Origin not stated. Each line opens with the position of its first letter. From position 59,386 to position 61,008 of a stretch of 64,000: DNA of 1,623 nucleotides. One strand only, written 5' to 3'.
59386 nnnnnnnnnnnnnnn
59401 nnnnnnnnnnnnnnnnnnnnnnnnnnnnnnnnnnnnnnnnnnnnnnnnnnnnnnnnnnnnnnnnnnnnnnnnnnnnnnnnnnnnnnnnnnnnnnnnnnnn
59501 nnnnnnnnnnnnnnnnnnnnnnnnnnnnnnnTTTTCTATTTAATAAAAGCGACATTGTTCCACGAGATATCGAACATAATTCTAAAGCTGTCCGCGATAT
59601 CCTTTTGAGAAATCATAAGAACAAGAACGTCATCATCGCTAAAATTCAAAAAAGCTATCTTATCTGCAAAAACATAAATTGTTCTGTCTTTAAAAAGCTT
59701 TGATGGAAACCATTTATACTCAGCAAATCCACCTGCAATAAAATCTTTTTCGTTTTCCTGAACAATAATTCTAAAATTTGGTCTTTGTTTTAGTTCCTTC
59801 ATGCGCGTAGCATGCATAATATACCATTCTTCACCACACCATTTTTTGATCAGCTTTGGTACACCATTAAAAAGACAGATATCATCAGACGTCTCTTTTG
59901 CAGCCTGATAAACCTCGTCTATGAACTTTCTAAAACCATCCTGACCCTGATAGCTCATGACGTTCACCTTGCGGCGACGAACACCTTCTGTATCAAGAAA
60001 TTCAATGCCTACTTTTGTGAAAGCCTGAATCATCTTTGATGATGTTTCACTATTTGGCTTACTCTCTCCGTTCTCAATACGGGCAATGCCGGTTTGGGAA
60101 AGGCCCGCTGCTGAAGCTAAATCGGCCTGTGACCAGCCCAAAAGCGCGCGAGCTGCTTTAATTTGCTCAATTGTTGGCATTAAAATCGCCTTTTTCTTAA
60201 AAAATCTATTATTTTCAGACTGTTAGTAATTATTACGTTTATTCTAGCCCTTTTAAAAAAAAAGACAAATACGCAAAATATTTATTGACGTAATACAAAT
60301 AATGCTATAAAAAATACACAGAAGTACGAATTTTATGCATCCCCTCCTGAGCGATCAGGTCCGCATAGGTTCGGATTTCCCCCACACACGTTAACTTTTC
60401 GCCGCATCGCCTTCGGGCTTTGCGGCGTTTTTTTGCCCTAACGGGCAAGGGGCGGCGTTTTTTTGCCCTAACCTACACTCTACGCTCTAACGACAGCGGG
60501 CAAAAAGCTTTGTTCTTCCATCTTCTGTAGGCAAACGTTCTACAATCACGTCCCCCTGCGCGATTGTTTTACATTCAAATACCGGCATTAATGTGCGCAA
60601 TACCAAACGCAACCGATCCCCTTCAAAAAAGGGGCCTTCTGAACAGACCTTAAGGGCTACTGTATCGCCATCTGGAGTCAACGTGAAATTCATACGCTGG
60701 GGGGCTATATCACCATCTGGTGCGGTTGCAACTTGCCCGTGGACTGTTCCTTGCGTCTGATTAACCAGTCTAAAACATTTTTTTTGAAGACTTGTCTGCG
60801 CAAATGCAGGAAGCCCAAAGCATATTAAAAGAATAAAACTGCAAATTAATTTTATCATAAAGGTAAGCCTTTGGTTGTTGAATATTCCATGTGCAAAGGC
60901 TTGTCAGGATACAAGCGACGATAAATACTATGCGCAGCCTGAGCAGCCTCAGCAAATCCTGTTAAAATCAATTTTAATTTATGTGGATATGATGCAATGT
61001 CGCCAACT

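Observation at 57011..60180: Segmental duplication downstream of groEL: perfectly conserved flank but strongly diverged GNAT-like cargo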

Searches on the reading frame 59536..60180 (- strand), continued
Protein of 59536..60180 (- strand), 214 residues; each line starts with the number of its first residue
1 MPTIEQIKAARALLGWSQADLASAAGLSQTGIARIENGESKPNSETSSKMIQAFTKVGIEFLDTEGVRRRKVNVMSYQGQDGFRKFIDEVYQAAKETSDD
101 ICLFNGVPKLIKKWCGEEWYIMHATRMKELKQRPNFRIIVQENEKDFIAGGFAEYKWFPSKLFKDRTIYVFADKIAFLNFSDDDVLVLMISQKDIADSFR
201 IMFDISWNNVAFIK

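Call 80: search_protein_families(library=padloc, proteins=[L025:1990-3024:+, L050:7655-8662:+, L047:7676-8659:-, L064:7659-8729:+, L036:7706-8803:+, L051:7687-8673:+, L040:7691-8905:+, L016:7673-8839:+, L024:5593-7683:+, L061:7609-8349:-], max_evalue=0.01)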
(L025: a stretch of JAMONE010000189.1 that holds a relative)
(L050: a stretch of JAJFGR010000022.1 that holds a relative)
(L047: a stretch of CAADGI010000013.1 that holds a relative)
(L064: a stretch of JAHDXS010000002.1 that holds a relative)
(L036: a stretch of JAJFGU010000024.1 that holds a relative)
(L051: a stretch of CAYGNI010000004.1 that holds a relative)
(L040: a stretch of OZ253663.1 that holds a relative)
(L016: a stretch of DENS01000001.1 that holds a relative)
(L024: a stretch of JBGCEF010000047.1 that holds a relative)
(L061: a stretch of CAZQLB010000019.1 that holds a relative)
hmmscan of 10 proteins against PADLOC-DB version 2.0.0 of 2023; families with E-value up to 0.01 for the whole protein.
L025:1990-3024:+ (344 aa): 1 family
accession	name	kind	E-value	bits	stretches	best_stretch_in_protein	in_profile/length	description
PDLC04271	PDC-M01B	-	0.002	15.4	1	285-343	9-67/291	-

L050:7655-8662:+ (335 aa): 0 families

L047:7676-8659:- (327 aa): 0 families

L064:7659-8729:+ (356 aa): 0 families

L036:7706-8803:+ (365 aa): 1 family
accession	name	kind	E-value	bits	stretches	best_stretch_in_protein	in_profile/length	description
PDLC04134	mad2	-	1.1e-07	29.1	1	215-273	292-348/492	mads_2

L051:7687-8673:+ (328 aa): 1 family
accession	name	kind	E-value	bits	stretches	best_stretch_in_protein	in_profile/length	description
PDLC04134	mad2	-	2.2e-10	38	1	72-219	276-414/492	mads_2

L040:7691-8905:+ (404 aa): 0 families

L016:7673-8839:+ (388 aa): 0 families

L024:5593-7683:+ (696 aa): 0 families

L061:7609-8349:- (246 aa): 0 families

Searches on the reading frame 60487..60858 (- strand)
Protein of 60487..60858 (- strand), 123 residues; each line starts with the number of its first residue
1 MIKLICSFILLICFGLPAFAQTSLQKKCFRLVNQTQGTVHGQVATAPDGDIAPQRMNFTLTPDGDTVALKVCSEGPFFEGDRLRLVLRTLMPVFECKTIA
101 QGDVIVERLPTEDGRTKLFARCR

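Call 5: search_protein_families(library=pfam, proteins=[window:60487-60858:-], max_evalue=1)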
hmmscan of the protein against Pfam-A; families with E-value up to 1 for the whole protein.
window:60487-60858:- (123 aa): 2 families
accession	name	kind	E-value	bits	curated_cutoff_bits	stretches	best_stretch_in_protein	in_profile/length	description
PF10418.14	DHODB_Fe-S_bind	-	0.0038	17.4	23.9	1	64-83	21-40/41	Iron-sulfur cluster binding domain of dihydroorotate dehydrogenase B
PF01463.29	LRRCT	-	0.093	13.8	20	1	71-97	3-26/26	Leucine rich repeat C-terminal domain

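Call 8: search_protein_families(library=ncbifam, proteins=[window:60487-60858:-], max_evalue=1)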
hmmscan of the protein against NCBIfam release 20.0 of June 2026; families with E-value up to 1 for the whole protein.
window:60487-60858:- (123 aa): 0 families

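Call 9: search_protein_families(library=padloc, proteins=[window:60487-60858:-], max_evalue=1)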
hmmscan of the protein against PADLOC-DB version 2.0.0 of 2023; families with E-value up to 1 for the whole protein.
window:60487-60858:- (123 aa): 0 families

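Call 47: search_protein_families(library=pfam, proteins=[L025:1990-3024:+, L050:7655-8662:+, L047:7676-8659:-, L064:7659-8729:+, L036:7706-8803:+, L051:7687-8673:+, L040:7691-8905:+, L016:7673-8839:+, L024:5593-7683:+, L022:7684-10575:+], max_evalue=0.01)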
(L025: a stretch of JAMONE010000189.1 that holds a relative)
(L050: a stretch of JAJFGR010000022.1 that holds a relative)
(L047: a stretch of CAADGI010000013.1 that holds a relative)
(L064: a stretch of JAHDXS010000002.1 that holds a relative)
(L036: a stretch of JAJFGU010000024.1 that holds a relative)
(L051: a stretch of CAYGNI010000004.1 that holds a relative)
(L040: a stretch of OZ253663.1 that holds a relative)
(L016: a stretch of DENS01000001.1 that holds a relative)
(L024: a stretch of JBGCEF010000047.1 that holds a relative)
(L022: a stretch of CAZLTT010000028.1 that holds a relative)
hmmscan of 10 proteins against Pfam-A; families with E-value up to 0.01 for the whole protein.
L025:1990-3024:+ (344 aa): 1 family
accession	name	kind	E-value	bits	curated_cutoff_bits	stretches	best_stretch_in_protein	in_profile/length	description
PF00551.24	Formyl_trans_N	-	0.0021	18.3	26.1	1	152-214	94-156/181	Formyl transferase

L050:7655-8662:+ (335 aa): 1 family
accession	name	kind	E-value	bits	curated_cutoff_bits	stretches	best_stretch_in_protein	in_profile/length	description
PF10017.15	Methyltransf_33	-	5.8e-17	62.1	23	1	53-282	24-239/304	Histidine-specific methyltransferase, SAM-dependent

L047:7676-8659:- (327 aa): 0 families

L064:7659-8729:+ (356 aa): 1 family
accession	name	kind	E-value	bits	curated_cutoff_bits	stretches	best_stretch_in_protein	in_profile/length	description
PF09924.15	LPG_synthase_C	-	1e-06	28.5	27.5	1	102-327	40-250/298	Phosphatidylglycerol lysyltransferase, C-terminal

L036:7706-8803:+ (365 aa): 5 families
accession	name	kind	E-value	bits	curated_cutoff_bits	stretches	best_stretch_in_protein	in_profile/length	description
PF13847.12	Methyltransf_31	-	5.7e-08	33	27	1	214-273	3-63/145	Methyltransferase domain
PF13649.12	Methyltransf_25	-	1e-05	26.5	27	1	218-274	1-56/97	Methyltransferase domain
PF11599.14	AviRa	-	0.00028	20.9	25.7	1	210-283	46-123/232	RRNA methyltransferase AviRa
PF08241.18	Methyltransf_11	-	0.0042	18.1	21.2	1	220-273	2-51/95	Methyltransferase domain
PF08242.18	Methyltransf_12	-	0.0097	17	30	0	220-263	2-45/98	Methyltransferase domain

L051:7687-8673:+ (328 aa): 6 families
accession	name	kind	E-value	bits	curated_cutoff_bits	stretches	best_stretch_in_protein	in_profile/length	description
PF13649.12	Methyltransf_25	-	9.3e-09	36.3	27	1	90-195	2-97/97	Methyltransferase domain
PF08241.18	Methyltransf_11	-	1.5e-07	32.4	21.2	1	90-199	1-95/95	Methyltransferase domain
PF13489.12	Methyltransf_23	-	2.6e-06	27.7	27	1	79-248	16-152/164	Methyltransferase domain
PF05724.17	TPMT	-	4.4e-05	23.7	26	1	93-198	45-153/218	Thiopurine S-methyltransferase (TPMT)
PF13847.12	Methyltransf_31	-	0.00016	21.9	27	1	86-205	4-120/145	Methyltransferase domain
PF08242.18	Methyltransf_12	-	0.003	18.7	30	0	90-197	1-98/98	Methyltransferase domain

L040:7691-8905:+ (404 aa): 2 families
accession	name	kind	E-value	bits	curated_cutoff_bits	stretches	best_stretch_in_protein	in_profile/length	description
PF14397.11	ATPgrasp_ST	-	0.00024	20.9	31.4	1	162-240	46-106/278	Sugar-transfer associated ATP-grasp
PF14398.11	ATPgrasp_YheCD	-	0.00036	20.3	26.8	1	169-258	38-117/255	YheC/D like ATP-grasp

L016:7673-8839:+ (388 aa): 0 families

L024:5593-7683:+ (696 aa): 5 families
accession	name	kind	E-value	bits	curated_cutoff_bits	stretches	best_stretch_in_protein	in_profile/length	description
PF08546.17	ApbA_C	-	1.2e-07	32.5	22.7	1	358-455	5-98/125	Ketopantoate reductase PanE/ApbA C terminal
PF02558.23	ApbA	-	1.1e-05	25.5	22.2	0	27-70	1-41/150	Ketopantoate reductase PanE/ApbA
PF01488.26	Shikimate_DH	-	0.00014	22.4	24.3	0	20-85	8-73/138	Shikimate / quinate 5-dehydrogenase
PF03807.23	F420_oxidored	-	0.0046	18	21.6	0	26-68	1-43/94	NADP oxidoreductase coenzyme F420-dependent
PF10100.14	Staph_opine_DH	-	0.0049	16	25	0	26-89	2-67/424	Staphylopine dehydrogenase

L022:7684-10575:+ (963 aa): 1 family
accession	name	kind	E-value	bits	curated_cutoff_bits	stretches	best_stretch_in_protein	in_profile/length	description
PF13454.12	NAD_binding_9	-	5.4e-15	56.1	21.8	2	238-346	65-153/155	FAD-NAD(P)-binding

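Call 80: search_protein_families(library=padloc, proteins=[L025:1990-3024:+, L050:7655-8662:+, L047:7676-8659:-, L064:7659-8729:+, L036:7706-8803:+, L051:7687-8673:+, L040:7691-8905:+, L016:7673-8839:+, L024:5593-7683:+, L061:7609-8349:-], max_evalue=0.01)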
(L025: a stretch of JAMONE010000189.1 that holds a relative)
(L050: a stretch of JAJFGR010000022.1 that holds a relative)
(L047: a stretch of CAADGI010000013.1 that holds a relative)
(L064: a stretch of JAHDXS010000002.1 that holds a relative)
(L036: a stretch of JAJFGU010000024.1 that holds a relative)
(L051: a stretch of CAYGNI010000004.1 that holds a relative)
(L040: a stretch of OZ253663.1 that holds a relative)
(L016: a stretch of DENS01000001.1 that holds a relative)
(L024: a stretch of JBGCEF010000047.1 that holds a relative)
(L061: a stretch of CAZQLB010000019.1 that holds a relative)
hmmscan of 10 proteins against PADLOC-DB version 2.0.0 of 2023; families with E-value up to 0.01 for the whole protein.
L025:1990-3024:+ (344 aa): 1 family
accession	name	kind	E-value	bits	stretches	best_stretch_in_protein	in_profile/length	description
PDLC04271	PDC-M01B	-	0.002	15.4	1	285-343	9-67/291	-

L050:7655-8662:+ (335 aa): 0 families

L047:7676-8659:- (327 aa): 0 families

L064:7659-8729:+ (356 aa): 0 families

L036:7706-8803:+ (365 aa): 1 family
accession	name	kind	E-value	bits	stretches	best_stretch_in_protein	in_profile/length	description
PDLC04134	mad2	-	1.1e-07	29.1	1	215-273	292-348/492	mads_2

L051:7687-8673:+ (328 aa): 1 family
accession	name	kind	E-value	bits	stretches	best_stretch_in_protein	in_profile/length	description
PDLC04134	mad2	-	2.2e-10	38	1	72-219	276-414/492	mads_2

L040:7691-8905:+ (404 aa): 0 families

L016:7673-8839:+ (388 aa): 0 families

L024:5593-7683:+ (696 aa): 0 families

L061:7609-8349:- (246 aa): 0 families
